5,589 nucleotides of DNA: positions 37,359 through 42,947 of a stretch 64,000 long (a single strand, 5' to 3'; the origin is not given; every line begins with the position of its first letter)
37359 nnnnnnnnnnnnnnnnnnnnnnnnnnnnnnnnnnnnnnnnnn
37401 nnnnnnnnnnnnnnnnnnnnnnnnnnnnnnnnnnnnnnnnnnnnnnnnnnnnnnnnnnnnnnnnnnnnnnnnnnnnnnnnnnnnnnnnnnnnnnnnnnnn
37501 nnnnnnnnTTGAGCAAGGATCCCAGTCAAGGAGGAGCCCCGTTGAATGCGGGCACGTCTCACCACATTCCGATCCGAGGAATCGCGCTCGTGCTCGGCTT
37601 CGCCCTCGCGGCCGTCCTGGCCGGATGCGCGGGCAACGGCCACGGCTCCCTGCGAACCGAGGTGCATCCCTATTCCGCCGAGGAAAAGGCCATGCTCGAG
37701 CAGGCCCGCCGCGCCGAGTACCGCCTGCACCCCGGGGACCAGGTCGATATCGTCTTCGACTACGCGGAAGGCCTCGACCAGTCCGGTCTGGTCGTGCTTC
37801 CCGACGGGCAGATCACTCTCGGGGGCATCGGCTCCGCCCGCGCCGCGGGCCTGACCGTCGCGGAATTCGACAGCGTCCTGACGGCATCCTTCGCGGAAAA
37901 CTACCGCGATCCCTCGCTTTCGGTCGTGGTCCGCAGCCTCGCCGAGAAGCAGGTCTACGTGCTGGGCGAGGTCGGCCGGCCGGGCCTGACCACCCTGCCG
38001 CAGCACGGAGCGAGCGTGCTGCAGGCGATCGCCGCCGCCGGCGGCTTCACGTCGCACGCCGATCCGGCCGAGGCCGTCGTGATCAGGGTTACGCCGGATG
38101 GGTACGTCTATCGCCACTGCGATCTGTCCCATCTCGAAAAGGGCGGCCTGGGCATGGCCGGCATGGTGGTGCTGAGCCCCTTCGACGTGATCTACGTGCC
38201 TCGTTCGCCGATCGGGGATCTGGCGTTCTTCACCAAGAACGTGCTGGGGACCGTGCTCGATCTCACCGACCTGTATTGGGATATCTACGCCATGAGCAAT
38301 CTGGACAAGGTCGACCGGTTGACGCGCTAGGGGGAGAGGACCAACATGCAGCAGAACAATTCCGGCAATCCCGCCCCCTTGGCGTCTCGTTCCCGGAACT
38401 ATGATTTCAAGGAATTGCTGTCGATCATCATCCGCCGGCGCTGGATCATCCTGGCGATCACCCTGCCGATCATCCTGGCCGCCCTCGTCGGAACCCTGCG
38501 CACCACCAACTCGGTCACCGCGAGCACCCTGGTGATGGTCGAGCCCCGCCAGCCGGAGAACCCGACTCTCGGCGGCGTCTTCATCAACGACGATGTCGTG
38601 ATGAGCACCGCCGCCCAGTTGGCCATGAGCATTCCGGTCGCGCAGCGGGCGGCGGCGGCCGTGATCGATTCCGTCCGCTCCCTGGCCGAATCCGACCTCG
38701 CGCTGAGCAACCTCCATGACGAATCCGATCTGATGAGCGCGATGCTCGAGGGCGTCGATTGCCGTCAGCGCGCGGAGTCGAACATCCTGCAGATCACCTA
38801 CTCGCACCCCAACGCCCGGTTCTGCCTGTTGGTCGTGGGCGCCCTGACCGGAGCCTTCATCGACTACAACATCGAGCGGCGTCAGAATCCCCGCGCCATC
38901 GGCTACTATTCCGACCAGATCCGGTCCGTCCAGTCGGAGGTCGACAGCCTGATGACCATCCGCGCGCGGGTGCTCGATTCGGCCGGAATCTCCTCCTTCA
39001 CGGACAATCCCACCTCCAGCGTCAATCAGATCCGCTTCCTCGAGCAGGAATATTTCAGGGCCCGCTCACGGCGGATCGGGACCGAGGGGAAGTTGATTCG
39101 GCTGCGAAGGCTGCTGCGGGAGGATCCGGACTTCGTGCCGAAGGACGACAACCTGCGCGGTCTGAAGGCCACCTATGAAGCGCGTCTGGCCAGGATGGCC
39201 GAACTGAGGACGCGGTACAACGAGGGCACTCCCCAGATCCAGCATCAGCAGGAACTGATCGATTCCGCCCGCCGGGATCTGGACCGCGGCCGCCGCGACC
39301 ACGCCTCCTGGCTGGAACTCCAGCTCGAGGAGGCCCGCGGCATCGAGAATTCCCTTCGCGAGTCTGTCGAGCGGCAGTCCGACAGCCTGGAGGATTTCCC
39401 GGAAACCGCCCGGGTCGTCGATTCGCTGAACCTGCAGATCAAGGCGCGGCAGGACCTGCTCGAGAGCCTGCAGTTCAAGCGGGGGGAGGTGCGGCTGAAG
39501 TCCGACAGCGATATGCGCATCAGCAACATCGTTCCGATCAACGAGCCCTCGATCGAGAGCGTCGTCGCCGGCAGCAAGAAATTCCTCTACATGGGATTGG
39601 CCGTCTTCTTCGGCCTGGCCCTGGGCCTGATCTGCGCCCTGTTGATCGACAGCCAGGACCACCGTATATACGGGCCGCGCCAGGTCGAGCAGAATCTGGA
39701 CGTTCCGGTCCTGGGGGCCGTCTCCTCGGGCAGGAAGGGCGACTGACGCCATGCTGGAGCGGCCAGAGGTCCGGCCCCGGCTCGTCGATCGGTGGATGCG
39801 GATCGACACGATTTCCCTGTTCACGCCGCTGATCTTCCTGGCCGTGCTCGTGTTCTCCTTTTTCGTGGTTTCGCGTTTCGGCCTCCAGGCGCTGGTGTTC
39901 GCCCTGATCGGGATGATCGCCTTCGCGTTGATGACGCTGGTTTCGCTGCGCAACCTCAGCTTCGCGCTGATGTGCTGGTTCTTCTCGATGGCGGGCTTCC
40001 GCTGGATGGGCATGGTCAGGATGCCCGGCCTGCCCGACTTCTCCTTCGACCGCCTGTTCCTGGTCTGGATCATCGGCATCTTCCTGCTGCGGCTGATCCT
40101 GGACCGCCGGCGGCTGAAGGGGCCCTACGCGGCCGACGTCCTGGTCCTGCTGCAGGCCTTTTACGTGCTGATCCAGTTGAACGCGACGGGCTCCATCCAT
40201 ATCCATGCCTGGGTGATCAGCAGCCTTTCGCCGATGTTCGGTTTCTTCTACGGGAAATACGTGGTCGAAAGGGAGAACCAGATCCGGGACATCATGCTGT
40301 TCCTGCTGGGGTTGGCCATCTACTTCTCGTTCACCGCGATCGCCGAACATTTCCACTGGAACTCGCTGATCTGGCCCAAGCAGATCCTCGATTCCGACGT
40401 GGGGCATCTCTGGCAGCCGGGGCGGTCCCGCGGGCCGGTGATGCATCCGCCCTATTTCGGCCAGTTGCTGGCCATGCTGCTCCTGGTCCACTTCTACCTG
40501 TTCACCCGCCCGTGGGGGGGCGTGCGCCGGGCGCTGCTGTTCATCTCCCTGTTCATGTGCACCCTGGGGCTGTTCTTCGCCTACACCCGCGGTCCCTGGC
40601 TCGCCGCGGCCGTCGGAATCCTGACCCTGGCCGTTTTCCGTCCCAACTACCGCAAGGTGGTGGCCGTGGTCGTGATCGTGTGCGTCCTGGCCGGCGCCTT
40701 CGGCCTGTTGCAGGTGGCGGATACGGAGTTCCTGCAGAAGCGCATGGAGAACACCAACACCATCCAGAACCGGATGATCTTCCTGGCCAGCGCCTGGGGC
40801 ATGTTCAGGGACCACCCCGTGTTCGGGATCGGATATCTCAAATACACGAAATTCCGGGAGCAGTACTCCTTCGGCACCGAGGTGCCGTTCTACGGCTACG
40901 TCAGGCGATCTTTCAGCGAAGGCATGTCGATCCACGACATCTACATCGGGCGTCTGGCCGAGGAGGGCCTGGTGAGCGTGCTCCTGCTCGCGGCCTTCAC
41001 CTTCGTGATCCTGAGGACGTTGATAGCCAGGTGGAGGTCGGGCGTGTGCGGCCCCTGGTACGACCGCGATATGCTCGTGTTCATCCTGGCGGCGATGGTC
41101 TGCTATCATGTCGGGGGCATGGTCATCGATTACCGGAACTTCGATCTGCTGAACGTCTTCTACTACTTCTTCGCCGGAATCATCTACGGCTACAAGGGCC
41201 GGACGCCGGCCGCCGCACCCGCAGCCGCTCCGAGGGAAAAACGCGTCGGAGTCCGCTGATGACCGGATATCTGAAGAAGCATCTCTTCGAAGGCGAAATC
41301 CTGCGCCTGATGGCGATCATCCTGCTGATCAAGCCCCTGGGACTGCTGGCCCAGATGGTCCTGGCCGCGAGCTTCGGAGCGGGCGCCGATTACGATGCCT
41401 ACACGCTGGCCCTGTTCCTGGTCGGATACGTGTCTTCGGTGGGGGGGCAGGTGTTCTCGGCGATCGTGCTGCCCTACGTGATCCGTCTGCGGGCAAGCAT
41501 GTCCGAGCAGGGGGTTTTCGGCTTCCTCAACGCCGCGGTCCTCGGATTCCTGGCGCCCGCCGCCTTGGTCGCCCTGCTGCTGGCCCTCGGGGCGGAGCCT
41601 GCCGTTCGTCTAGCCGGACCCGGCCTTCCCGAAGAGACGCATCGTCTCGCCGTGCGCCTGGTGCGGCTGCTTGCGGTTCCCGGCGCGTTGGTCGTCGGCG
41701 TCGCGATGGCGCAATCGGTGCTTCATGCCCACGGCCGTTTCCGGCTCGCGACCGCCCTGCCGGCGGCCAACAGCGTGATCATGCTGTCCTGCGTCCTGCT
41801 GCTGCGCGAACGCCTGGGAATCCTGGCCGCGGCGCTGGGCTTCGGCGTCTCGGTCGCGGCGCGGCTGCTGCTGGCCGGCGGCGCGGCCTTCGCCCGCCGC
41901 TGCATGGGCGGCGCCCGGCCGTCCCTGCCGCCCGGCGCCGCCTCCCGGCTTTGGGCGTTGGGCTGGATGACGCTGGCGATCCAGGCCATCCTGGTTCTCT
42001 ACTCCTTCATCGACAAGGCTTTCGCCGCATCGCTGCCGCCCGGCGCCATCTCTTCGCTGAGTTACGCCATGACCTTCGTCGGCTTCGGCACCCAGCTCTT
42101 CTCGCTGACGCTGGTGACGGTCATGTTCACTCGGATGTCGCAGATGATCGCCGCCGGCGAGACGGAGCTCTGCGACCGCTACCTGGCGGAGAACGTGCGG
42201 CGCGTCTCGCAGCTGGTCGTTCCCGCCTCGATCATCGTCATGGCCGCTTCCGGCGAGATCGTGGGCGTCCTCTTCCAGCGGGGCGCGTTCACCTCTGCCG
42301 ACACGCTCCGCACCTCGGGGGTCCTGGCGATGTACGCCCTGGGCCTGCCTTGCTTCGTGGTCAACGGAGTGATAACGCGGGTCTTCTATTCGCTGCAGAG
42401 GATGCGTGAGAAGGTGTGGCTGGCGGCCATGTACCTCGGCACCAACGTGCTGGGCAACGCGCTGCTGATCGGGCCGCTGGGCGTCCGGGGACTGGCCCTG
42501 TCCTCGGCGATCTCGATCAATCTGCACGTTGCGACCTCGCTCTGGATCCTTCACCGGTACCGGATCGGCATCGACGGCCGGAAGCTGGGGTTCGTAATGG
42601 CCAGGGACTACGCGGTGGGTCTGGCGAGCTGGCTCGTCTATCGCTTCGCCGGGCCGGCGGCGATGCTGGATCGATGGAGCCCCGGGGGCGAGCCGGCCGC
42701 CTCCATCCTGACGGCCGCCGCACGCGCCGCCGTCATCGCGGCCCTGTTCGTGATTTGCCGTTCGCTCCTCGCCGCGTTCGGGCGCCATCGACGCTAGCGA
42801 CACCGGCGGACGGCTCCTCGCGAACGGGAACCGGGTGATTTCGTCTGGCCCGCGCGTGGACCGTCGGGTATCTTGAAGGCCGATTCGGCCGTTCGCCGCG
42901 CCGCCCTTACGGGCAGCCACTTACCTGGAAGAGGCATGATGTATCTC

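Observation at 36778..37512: BY-kinase-like protein whose Walker A lysine is replaced (GEGAS instead of GEGKS) and which lacks a C-terminal tyrosine cluster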

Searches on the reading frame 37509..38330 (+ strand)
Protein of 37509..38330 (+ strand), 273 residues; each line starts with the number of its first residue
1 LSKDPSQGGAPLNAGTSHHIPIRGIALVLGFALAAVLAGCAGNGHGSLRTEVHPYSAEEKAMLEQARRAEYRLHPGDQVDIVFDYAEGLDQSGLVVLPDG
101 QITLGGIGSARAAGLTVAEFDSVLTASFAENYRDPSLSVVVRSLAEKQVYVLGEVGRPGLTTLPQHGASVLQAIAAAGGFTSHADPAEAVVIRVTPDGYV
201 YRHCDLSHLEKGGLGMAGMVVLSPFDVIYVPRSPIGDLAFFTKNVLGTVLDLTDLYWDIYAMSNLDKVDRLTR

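Call 3: search_protein_families(library=pfam, proteins=[window:37509-38330:+], max_evalue=0.01)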
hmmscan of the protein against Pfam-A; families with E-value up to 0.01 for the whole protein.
window:37509-38330:+ (273 aa): 3 families
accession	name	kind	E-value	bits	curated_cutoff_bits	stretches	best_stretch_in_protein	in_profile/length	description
PF02563.21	Poly_export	-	2.7e-14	53.5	28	1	67-141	3-76/77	Polysaccharide biosynthesis/export protein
PF10531.15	SLBB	-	1.8e-11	44.2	27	1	149-199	2-50/55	SLBB domain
PF22461.2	SLBB_2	-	5.7e-09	36.4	27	1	147-230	1-79/79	SLBB domain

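Call 4: search_protein_families(library=ncbifam, proteins=[window:37509-38330:+], max_evalue=0.01)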
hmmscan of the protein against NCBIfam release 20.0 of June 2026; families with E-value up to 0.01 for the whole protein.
window:37509-38330:+ (273 aa): 4 families
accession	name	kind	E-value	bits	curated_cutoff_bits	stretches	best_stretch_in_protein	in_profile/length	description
TIGR03027.2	pepcterm_export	equivalog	1.5e-20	73.6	180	1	70-233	2-167/169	XrtA/PEP-CTERM system exopolysaccharide export protein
NF011658.0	PRK15078.1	subfamily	5.2e-15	55.1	333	1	69-258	83-272/380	polysaccharide export protein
TIGR03028.1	EpsE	equivalog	8.7e-15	54.7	262.65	1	70-235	1-164/239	polysaccharide export protein EpsE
NF041843.1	EpsY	equivalog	2.2e-14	53.2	320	1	32-197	20-177/211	exopolysaccharide export protein EpsY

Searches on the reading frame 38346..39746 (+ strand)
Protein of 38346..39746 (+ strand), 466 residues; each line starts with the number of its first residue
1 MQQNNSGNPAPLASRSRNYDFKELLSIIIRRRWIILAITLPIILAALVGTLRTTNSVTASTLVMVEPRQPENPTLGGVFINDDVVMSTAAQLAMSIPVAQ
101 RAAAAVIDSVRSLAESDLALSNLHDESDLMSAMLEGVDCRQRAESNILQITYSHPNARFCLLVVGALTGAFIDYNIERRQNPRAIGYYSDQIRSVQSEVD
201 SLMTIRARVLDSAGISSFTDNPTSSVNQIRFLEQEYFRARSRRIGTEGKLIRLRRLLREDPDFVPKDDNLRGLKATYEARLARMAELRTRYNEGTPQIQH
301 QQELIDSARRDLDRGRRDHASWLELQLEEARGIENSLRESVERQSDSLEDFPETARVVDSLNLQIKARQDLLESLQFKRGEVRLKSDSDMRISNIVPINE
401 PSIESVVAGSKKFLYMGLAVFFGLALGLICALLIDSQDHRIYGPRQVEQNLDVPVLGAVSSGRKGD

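Call 3: search_protein_families(library=pfam, proteins=[window:38346-39746:+], max_evalue=0.01)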
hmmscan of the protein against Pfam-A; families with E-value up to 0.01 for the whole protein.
window:38346-39746:+ (466 aa): 1 family
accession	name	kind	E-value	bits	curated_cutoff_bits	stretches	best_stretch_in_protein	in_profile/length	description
PF02706.20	Wzz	-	2.7e-07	31.2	25.5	1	20-83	4-63/91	Chain length determinant protein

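Call 4: search_protein_families(library=ncbifam, proteins=[window:38346-39746:+], max_evalue=0.01)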
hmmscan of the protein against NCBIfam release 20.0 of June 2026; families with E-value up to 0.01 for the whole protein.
window:38346-39746:+ (466 aa): 6 families
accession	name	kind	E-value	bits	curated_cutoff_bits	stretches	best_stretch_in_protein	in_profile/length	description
TIGR03017.1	EpsF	equivalog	3.9e-27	95.1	422.75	1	21-460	3-444/444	chain length determinant protein EpsF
TIGR03007.1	pepcterm_ChnLen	equivalog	7.2e-19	67.4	278.85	1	22-461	4-462/498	XrtA system polysaccharide chain length determinant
TIGR01005.1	eps_transp_fam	subfamily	1.4e-08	33.4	411.7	1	234-460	244-478/754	exopolysaccharide transport protein family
TIGR01006.1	polys_exp_MPA1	subfamily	8.9e-08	31.8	296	1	391-460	153-222/226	CspC family polysaccharide chain length determinant protein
NF008568.0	PRK11519.1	equivalog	0.00039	18.7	1068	0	14-68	13-67/720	tyrosine-protein kinase Wzc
NF041864.1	EpsV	equivalog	0.0084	14.7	800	0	345-457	369-479/484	PCP family exopolysaccharide biosynthesis protein EpsV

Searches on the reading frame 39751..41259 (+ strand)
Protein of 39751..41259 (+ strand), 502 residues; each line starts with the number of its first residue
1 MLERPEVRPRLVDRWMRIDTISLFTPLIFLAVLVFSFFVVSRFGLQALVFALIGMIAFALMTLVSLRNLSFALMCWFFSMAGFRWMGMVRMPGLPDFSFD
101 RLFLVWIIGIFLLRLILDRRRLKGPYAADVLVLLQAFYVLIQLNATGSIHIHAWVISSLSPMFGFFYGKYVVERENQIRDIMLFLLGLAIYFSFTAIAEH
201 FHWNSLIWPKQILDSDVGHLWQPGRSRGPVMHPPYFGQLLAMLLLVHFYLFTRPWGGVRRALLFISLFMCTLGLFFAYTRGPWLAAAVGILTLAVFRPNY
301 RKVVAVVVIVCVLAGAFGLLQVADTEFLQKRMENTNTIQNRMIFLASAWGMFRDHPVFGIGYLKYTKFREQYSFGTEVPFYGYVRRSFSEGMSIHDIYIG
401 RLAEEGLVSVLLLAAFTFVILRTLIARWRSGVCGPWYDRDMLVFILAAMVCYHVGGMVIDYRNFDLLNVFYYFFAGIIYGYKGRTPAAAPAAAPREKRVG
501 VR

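Call 3: search_protein_families(library=pfam, proteins=[window:39751-41259:+], max_evalue=0.01)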
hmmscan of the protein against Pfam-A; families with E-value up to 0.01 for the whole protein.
window:39751-41259:+ (502 aa): 1 family
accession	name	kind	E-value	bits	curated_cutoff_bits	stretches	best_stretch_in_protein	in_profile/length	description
PF04932.20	Wzy_C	-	9.1e-18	64.9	31.7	1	266-413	2-148/149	O-Antigen ligase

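Call 4: search_protein_families(library=ncbifam, proteins=[window:39751-41259:+], max_evalue=0.01)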
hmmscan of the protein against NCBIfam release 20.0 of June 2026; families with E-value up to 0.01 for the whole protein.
window:39751-41259:+ (502 aa): 0 families

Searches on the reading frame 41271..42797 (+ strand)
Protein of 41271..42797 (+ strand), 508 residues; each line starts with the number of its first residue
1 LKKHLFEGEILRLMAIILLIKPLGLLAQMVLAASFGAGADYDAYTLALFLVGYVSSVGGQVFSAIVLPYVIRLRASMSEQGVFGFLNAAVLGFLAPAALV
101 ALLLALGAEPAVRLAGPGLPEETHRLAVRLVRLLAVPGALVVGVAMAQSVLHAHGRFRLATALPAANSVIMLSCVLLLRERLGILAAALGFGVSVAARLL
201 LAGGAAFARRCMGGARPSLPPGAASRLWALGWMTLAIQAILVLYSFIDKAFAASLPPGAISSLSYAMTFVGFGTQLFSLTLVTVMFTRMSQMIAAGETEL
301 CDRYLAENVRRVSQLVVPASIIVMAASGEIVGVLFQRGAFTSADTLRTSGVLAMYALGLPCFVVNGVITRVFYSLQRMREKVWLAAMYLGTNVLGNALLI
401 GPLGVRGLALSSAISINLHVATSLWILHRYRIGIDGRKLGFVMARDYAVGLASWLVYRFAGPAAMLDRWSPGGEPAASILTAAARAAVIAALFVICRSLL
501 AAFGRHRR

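Call 10: search_protein_families(library=pfam, proteins=[window:41271-42797:+], max_evalue=0.001)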
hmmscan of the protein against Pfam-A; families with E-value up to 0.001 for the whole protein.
window:41271-42797:+ (508 aa): 1 family
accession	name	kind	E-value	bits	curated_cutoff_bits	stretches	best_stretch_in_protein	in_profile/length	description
PF03023.19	MurJ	-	1.6e-55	189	27.4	1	31-461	1-431/451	Lipid II flippase MurJ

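Call 52: search_protein_families(library=ncbifam, proteins=[window:41271-42797:+], max_evalue=0.00001)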
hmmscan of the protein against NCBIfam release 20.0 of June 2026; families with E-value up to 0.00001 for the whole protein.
window:41271-42797:+ (508 aa): 1 family
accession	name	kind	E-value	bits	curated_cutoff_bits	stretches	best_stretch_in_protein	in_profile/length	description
TIGR01695.1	murJ_mviN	equivalog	2.9e-54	184.6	235.55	1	13-498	9-494/506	murein biosynthesis integral membrane protein MurJ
